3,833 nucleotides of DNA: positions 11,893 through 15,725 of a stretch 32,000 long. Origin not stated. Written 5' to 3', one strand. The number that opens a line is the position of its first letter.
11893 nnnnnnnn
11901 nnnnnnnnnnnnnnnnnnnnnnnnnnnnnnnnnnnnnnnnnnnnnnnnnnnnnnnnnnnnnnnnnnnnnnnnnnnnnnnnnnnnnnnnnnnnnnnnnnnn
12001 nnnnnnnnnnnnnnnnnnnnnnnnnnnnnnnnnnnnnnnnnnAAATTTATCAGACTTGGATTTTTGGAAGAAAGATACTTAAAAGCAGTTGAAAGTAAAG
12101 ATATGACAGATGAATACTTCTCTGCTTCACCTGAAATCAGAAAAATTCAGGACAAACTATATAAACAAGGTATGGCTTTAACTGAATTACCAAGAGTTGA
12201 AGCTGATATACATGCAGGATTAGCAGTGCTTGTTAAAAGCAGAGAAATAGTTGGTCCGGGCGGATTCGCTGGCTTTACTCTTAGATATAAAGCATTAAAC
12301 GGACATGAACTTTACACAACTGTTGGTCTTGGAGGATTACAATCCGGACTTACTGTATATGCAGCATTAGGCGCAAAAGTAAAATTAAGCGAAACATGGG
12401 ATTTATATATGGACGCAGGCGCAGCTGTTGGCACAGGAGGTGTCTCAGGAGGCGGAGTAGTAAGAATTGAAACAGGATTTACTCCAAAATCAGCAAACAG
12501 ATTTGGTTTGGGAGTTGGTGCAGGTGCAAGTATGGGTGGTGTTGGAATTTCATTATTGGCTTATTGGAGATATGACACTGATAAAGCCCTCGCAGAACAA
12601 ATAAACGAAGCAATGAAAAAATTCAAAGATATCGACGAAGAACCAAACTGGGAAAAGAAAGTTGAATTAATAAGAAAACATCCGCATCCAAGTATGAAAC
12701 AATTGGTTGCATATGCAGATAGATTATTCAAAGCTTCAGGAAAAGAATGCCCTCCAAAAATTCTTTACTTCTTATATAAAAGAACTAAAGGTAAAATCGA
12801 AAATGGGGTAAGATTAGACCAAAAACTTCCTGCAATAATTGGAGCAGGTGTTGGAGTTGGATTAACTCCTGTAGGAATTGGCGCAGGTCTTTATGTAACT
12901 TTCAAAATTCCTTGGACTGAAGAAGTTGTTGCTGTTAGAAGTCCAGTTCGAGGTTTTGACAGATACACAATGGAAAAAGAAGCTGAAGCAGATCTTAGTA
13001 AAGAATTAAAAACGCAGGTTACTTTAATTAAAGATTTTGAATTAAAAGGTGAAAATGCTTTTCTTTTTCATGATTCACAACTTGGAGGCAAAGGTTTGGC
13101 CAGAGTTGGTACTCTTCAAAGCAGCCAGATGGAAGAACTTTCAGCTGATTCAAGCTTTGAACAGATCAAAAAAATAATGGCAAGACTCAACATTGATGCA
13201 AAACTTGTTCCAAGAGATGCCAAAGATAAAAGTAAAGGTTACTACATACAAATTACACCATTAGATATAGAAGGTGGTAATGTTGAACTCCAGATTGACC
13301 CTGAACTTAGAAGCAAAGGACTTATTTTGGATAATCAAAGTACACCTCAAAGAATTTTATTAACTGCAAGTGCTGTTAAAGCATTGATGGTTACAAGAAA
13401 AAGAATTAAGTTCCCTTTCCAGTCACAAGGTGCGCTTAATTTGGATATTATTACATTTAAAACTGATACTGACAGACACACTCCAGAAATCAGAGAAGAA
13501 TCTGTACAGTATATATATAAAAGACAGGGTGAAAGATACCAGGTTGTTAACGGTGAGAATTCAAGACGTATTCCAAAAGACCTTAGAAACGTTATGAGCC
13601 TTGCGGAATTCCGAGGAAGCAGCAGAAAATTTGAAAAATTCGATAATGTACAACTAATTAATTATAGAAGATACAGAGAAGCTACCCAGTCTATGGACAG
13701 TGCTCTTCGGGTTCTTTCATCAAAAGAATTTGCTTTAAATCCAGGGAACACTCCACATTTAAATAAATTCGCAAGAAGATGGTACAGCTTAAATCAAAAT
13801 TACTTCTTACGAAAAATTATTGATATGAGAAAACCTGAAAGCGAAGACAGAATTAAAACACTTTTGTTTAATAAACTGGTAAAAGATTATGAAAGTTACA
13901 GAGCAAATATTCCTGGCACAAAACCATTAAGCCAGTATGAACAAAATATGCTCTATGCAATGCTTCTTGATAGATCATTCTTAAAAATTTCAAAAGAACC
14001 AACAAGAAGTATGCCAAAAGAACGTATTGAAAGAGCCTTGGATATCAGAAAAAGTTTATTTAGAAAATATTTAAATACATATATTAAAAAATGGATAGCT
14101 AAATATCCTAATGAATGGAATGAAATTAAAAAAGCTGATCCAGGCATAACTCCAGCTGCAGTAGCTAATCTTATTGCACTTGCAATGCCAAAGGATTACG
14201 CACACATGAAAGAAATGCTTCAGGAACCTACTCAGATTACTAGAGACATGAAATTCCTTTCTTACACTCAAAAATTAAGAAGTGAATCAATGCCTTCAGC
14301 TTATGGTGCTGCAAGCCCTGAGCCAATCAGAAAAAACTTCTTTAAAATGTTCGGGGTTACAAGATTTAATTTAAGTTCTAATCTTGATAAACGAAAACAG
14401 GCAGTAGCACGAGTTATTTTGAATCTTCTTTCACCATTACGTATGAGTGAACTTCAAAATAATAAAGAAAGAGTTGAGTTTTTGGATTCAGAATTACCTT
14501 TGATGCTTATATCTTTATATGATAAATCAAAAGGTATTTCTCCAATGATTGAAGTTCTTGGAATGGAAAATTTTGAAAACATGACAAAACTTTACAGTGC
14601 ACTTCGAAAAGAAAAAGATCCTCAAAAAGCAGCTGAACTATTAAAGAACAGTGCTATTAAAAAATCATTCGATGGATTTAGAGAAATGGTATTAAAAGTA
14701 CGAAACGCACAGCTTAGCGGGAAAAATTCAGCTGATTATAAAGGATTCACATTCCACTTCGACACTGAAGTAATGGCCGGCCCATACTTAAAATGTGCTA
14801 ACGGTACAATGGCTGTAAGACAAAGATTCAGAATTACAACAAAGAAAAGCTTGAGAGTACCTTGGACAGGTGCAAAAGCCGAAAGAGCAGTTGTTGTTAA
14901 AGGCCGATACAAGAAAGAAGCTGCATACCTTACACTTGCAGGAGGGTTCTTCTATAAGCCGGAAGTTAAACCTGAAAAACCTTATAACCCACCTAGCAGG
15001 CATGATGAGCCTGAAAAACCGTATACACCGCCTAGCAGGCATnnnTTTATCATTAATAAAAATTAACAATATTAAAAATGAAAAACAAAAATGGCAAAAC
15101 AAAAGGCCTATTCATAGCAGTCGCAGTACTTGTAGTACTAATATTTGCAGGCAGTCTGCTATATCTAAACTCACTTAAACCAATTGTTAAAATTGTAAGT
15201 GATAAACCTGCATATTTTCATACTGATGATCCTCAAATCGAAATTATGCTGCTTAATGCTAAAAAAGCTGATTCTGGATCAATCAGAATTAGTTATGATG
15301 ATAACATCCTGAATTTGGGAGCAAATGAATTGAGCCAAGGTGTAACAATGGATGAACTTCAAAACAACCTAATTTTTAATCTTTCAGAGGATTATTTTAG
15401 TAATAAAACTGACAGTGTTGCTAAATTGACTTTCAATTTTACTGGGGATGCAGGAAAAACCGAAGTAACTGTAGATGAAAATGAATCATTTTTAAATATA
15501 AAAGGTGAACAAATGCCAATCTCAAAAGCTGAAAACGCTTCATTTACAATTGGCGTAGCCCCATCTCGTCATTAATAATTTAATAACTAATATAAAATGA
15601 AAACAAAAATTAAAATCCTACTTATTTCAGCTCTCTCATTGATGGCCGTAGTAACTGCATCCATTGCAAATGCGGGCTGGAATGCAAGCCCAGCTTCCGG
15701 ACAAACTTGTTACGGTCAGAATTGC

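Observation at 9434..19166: Promoter-to-terminator three-gene block of orphan proteins (1850, 165 and 1164 aa): candidate undescribed envelope or cell-contact system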

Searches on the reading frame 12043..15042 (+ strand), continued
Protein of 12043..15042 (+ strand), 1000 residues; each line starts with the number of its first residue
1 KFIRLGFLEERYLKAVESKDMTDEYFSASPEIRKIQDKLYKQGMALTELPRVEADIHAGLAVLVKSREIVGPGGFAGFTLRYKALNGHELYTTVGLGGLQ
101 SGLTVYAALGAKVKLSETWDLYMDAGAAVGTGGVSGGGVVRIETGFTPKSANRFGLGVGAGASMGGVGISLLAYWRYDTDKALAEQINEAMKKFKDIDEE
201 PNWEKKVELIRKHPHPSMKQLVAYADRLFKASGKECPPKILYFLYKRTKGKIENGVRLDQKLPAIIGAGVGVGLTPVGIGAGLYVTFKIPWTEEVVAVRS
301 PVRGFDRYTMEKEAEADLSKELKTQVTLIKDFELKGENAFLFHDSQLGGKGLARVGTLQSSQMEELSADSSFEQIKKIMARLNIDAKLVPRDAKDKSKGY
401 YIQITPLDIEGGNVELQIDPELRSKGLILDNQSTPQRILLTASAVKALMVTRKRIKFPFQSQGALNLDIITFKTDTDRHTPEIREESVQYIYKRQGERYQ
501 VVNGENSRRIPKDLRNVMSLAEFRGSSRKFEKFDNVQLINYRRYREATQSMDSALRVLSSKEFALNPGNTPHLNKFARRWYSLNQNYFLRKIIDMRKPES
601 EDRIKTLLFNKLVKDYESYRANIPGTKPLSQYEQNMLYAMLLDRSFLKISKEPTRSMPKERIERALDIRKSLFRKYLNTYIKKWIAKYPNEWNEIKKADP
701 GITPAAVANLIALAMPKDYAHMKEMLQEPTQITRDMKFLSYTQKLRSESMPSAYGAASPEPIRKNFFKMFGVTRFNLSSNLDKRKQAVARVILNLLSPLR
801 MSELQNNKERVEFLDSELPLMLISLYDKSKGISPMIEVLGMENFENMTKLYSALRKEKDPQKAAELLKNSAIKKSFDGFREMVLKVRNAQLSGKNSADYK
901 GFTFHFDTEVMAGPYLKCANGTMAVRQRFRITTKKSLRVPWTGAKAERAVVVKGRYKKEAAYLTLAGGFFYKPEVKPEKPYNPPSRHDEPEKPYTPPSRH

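Call 85: find_encoding_contigs(protein=P0053, flank=10000, max_places=1)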
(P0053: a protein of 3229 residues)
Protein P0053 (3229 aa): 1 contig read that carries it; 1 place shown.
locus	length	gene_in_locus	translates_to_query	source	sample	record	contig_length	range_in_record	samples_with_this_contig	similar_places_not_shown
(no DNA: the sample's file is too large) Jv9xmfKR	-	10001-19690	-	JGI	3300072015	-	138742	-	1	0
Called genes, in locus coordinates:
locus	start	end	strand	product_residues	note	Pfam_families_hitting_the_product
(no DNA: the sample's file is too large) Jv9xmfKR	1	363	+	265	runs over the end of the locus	PF01790:LGT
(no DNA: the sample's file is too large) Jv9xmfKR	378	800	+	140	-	-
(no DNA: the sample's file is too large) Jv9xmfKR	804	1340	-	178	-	PF03449:GreA_GreB_N, PF01272:GreA_GreB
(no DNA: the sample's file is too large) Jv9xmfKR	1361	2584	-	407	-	PF03979:Sigma70_r1_1, PF00140:Sigma70_r1_2, PF04542:Sigma70_r2, PF04539:Sigma70_r3, PF04545:Sigma70_r4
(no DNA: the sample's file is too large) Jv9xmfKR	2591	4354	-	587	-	PF01807:Zn_ribbon_DnaG, PF08275:DNAG_N, PF01751:Toprim (weak), PF13362:Toprim_3 (faint), PF13662:Toprim_4, PF13155:Toprim_2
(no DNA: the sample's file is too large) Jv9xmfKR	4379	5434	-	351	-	PF00953:Glycos_transf_4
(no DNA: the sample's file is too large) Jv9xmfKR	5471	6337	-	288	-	PF01509:TruB_N, PF16198:TruB_C_2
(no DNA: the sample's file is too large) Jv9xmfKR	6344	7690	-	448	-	PF08245:Mur_ligase_M, PF02875:Mur_ligase_C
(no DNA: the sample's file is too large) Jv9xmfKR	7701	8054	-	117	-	PF01687:Flavokinase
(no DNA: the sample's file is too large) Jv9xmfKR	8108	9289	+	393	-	PF04932:Wzy_C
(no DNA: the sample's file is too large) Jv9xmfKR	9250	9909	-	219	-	PF00121:TIM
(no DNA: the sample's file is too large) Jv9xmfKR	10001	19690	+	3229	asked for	-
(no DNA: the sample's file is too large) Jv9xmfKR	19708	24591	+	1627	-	-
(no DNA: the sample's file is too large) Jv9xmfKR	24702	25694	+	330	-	PF06144:DNA_pol3_delta, PF21694:DNA_pol3_delta_C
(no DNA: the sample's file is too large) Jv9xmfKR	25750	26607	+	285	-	PF01978:TrmB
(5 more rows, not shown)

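Call 87: search_solved_structures(query=A8, max_evalue=1)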
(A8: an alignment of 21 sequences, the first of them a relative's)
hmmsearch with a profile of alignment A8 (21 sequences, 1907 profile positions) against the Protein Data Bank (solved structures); distinct sequences matched with E-value up to 1: 0.

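Call 88: search_protein_families(library=pfam, proteins=[L018:16880-23044:+, L019:20016-26288:+, L017:10476-12809:+, L018:9290-9964:+, L017:3461-3913:+], max_evalue=0.01)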
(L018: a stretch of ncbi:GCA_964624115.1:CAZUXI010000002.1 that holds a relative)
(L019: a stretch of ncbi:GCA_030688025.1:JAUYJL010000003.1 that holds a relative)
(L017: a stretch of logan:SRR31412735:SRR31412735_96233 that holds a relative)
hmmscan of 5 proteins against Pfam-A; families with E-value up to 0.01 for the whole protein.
L018:16880-23044:+ (2055 aa): 0 families

L019:20016-26288:+ (2091 aa): 0 families

L017:10476-12809:+ (778 aa): 0 families

L018:9290-9964:+ (225 aa): 0 families

L017:3461-3913:+ (151 aa): 0 families

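Call 92: search_dna_similar(query=window:12043-15042:+, collection=phages, mode=protein, max_evalue=0.001, max_rows=5)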
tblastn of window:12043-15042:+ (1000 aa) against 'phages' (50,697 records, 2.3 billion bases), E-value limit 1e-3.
No match.

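Call 95: list_cluster_members(proteins=[P0023, P0027, P0032, P0041, P0048, P0057, P0073, P0085, P0092, P0105])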
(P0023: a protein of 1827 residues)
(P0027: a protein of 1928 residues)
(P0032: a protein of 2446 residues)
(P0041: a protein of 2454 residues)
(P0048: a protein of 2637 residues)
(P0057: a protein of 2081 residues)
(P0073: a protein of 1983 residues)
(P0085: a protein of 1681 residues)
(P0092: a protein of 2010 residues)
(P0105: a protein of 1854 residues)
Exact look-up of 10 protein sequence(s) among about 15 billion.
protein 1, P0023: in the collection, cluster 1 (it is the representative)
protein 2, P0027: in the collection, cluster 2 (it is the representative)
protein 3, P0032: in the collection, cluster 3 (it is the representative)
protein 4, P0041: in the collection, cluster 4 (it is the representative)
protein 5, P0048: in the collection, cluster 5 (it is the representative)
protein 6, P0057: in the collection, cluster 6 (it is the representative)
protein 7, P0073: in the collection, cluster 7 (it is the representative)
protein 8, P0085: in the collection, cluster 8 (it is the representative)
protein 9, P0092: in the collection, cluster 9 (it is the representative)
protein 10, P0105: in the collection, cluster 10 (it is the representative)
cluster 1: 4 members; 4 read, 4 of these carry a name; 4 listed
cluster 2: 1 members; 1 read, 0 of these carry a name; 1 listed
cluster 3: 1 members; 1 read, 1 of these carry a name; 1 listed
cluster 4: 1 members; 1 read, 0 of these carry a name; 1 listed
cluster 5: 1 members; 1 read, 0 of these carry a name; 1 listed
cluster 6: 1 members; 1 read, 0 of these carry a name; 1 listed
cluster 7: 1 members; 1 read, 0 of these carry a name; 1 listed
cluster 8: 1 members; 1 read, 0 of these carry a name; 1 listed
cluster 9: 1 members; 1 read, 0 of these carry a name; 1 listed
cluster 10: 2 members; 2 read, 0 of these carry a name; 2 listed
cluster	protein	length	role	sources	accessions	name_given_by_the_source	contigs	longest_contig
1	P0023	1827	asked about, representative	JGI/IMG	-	hypothetical protein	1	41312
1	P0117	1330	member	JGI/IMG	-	hypothetical protein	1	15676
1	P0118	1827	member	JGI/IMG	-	hypothetical protein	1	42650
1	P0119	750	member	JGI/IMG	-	hypothetical protein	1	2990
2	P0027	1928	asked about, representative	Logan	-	-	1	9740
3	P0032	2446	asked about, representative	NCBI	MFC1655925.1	hypothetical protein ACFL3C_03585 [Patescibacteria group bacterium]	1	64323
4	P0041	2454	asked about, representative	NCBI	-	-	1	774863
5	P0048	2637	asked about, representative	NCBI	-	-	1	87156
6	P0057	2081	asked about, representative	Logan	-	-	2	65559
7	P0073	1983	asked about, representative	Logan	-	-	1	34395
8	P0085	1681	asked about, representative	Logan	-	-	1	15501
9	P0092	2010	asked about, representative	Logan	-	-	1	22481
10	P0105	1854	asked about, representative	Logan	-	-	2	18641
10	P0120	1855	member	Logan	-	-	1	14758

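Call 96: find_encoding_contigs(protein=P0041, flank=10000, max_places=1)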
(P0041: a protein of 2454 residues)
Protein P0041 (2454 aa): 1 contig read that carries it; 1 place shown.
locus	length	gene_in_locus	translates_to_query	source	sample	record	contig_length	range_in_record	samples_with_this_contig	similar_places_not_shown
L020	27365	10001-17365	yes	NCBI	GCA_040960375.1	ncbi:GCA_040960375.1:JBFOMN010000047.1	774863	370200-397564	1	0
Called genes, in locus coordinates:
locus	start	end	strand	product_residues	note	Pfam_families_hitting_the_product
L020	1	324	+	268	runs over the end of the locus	PF01790:LGT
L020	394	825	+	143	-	-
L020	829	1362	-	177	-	PF03449:GreA_GreB_N, PF01272:GreA_GreB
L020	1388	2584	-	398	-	PF03979:Sigma70_r1_1, PF00140:Sigma70_r1_2, PF04542:Sigma70_r2, PF04539:Sigma70_r3, PF04545:Sigma70_r4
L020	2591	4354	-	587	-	PF01807:Zn_ribbon_DnaG, PF08275:DNAG_N, PF01751:Toprim (weak), PF13662:Toprim_4, PF13155:Toprim_2, PF10410:DnaB_bind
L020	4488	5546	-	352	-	PF00953:Glycos_transf_4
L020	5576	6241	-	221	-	PF01509:TruB_N, PF16198:TruB_C_2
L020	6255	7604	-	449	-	PF08245:Mur_ligase_M, PF02875:Mur_ligase_C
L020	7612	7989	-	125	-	PF01687:Flavokinase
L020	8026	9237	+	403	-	PF04932:Wzy_C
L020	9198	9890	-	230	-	PF00121:TIM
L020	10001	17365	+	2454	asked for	-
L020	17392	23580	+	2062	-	-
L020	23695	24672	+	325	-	PF06144:DNA_pol3_delta, PF21694:DNA_pol3_delta_C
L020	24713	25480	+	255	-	PF01978:TrmB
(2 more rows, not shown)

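Call 97: find_encoding_contigs(protein=P0085, flank=10000, max_places=1)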
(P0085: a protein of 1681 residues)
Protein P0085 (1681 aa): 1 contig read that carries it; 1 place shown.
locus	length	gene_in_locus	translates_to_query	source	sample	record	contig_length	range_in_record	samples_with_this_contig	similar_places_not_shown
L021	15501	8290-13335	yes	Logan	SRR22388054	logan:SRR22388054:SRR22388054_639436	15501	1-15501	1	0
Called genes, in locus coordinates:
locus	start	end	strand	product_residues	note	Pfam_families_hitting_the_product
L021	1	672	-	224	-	?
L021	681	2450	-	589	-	PF01807:Zn_ribbon_DnaG, PF08275:DNAG_N, PF01751:Toprim, PF13155:Toprim_2, PF13662:Toprim_4, PF10410:DnaB_bind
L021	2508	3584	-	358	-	PF00953:Glycos_transf_4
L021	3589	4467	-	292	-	PF01509:TruB_N, PF16198:TruB_C_2 (weak)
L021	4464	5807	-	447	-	PF08245:Mur_ligase_M, PF02875:Mur_ligase_C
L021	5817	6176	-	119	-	PF01687:Flavokinase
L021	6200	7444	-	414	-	PF04932:Wzy_C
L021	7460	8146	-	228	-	PF00121:TIM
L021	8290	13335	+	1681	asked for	-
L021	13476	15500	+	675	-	?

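Call 101: fold_search(model_id=the predicted structure, library=viral)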
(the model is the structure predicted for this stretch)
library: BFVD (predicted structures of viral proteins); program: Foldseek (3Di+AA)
matches with E <= 10: 308; with E <= 0.001: 0
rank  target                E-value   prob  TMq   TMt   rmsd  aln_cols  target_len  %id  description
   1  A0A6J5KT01            5.1e-02  0.99  0.10  0.42   9.8       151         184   14  Uncharacterized protein [uncultured Caudovirales phage]
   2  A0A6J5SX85            7.4e-02  0.97  0.13  0.39   8.2       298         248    6  DUF481 domain-containing protein [uncultured Caudovirales phage]
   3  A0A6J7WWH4            1.1e-01  1.00  0.10  0.47   3.3       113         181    8  Uncharacterized protein [uncultured Caudovirales phage]
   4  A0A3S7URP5            1.2e-01  1.00  0.08  0.56   4.6        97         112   15  (no name in the UniProt tables at hand)
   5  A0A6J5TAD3            1.4e-01  1.00  0.11  0.50   6.2       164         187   12  Porin domain-containing protein [uncultured Caudovirales phage]
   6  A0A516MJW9            1.4e-01  0.47  0.06  0.26  16.9       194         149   13  (no name in the UniProt tables at hand)
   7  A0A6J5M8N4            1.5e-01  0.99  0.09  0.38   6.4       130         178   10  Outer membrane protein beta-barrel [uncultured Caudovirales phage]
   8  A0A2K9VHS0            1.7e-01  0.13  0.07  0.12  36.5       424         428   10  Tail fiber protein [Pseudomonas phage Littlefix]
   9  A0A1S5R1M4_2          1.9e-01  0.54  0.08  0.08  12.7       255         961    6  Putative tail fiber protein [Pseudomonas phage phiPMW]
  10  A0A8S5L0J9            2.0e-01  0.08  0.05  0.08  27.0       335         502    8  Maturation protein [ssRNA phage SRR6255746_1]
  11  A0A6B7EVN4            2.7e-01  0.06  0.06  0.10  30.5       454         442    9  (no name in the UniProt tables at hand)
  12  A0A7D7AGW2            3.3e-01  0.04  0.06  0.05  33.2       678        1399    9  Genome polyprotein (Fragment) [Pacific black duck aalivirus]
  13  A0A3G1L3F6            3.4e-01  0.97  0.09  0.42   5.9       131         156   14  Outer membrane protein beta-barrel domain-containing protein [Synechococcus phage S-CBWM1]
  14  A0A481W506            4.1e-01  0.06  0.04  0.09  26.1       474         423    6  Uncharacterized protein [Pseudomonas phage Psa21]
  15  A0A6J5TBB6            5.0e-01  0.35  0.09  0.12  24.1       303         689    8  Peptidase S8/S53 domain containing protein [uncultured Caudovirales phage]
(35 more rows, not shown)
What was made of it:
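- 12211..12906 (+): A residues 907-1138: Gly-rich module predicted as 8 + 2 antiparallel strands of 11-13 aa, with a four-helix insert at 1029-1108. Porin-like beta-barrel candidate. Best viral-library hits are also OMP-like barrels (call 101).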

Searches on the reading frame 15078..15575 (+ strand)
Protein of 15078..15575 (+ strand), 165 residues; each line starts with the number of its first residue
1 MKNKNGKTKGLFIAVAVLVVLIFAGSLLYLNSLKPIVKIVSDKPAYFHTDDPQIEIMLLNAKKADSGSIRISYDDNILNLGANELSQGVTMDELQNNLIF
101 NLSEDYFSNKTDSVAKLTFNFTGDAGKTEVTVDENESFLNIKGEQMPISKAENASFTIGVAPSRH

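Call 7: search_protein_families(library=pfam, proteins=[window:15078-15575:+], max_evalue=1)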
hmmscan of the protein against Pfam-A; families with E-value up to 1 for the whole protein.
window:15078-15575:+ (165 aa): 1 family
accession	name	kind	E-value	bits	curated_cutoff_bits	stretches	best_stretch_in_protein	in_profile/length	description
PF24612.2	Ig_TgrO1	-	0.11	13.2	27.9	1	94-138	33-77/81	TgrO1-like, immunoglobulin-like domain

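Call 14: find_homologous_proteins(query=window:15078-15575:+)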
Query window:15078-15575:+ (165 aa): 3 proteins with E <= 0.001 among 57 candidates.
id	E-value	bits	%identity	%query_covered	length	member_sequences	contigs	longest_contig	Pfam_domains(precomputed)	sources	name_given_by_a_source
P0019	7.1e-100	349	100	100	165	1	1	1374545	-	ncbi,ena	-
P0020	2.4e-78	279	79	100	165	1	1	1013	-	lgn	-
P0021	4.8e-75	268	74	100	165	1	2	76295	-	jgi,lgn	jgi:hypothetical protein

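Call 26: search_solved_structures(query=A3, max_evalue=10)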
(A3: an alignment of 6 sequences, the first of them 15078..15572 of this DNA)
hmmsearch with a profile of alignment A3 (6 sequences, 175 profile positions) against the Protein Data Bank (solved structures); distinct sequences matched with E-value up to 10: 0.
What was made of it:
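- On Cohesin domain proteins (PF00963): There is no PDB sequence match (call 26).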

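Call 41: search_protein_families(library=ncbifam, proteins=[window:15078-15575:+], max_evalue=1)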
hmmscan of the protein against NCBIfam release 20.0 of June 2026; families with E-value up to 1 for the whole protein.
window:15078-15575:+ (165 aa): 0 families

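Call 103: search_protein_families(library=padloc, proteins=[window:15078-15575:+], max_evalue=0.01)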
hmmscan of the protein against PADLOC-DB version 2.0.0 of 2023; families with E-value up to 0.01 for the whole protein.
window:15078-15575:+ (165 aa): 0 families

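Call 104: search_protein_families(library=phrogs, proteins=[window:15078-15575:+], max_evalue=0.01)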
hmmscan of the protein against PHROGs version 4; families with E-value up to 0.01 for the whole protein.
window:15078-15575:+ (165 aa): 0 families

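Call 109: search_protein_families(library=pfam, alignment_id=A3, max_evalue=10)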
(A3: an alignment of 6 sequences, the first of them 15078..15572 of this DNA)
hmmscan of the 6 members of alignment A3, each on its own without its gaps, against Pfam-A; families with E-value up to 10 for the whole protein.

A. member 1, window:15078-15572:+ (165 aa): 1 family
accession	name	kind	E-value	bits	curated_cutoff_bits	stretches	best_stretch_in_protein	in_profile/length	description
PF24612.2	Ig_TgrO1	-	0.11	13.2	27.9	1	94-138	33-77/81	TgrO1-like, immunoglobulin-like domain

B. families by the number of members that match (of 6 scanned): 7 families
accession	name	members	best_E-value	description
PF00963.24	Cohesin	2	0.0018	Cohesin domain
PF24612.2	Ig_TgrO1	2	0.0064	TgrO1-like, immunoglobulin-like domain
PF02752.27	Arrestin_C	1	0.0037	Arrestin (or S-antigen), C-terminal domain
PF04634.17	YezG-like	1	0.085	Immunity protein YezG-like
PF04932.20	Wzy_C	1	0.11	O-Antigen ligase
PF14155.11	DUF4307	1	0.18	Domain of unknown function (DUF4307)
PF23229.2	DUF7067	1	0.22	Alpha-glucan water dikinase, DUF7067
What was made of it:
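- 15078..15575 (+): Gene B: 165-aa bitopic protein. Basic N-terminus, one TM segment (about residues 11-31), a beta-rich ectodomain, and a tail ending in APSRH (15558-15572). Weak Cohesin hits in 2 of 6 homologues (call 109).
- On Cohesin domain proteins (PF00963): 2 of 6 homologues hit, best E 0.0018 (call 109).
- Closest known: Cohesin-type anchoring scaffoldins of cellulosomes. Same: Two B homologues give weak Cohesin hits (call 109).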
